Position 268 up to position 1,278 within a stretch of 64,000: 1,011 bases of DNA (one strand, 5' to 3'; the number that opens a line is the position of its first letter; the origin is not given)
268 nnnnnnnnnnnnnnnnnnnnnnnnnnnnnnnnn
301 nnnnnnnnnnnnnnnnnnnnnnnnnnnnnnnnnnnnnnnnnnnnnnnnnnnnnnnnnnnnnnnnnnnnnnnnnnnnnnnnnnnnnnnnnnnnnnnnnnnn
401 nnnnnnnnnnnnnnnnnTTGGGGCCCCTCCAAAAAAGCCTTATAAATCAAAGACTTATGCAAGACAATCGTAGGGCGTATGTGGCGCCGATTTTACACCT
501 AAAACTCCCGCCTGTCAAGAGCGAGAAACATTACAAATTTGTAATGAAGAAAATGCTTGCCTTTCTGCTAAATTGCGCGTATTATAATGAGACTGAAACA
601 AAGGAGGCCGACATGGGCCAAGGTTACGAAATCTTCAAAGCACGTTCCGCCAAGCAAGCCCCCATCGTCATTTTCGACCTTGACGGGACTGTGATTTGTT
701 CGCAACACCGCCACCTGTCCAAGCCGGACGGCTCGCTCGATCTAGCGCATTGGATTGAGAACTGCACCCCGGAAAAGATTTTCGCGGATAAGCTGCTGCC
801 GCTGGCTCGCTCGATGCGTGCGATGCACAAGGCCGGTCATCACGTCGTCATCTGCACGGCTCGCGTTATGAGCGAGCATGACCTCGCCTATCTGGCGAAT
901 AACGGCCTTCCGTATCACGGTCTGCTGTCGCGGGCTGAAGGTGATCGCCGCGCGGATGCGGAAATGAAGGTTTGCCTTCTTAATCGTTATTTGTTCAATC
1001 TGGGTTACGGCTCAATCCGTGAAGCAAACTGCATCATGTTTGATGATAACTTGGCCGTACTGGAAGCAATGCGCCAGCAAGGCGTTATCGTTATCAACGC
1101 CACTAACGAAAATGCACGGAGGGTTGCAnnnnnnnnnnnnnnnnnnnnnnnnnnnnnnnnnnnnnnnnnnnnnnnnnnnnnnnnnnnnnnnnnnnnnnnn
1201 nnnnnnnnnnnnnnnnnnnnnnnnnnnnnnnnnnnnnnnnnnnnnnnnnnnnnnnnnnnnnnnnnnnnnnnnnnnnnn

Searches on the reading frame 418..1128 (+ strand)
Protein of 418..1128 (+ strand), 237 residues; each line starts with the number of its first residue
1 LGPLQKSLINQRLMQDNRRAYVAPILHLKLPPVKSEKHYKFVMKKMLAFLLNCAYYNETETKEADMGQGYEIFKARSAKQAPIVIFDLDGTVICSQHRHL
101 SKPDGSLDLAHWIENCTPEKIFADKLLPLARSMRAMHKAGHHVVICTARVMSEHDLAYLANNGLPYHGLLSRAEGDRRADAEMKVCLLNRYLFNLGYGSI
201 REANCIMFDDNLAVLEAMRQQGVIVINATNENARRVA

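Call 23: search_protein_families(library=pfam, proteins=[window:418-1128:+], max_evalue=0.01)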
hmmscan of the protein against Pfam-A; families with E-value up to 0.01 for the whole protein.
window:418-1128:+ (237 aa): 2 families
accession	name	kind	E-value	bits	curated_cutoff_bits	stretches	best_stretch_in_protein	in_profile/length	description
PF25109.1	HAD_PNKP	-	1.6e-08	35.3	27.6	1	83-228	3-138/143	Polynucleotide kinase PNKP phosphatase domain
PF00702.32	Hydrolase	-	0.0036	18.1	26.4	0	83-99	3-19/191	haloacid dehalogenase-like hydrolase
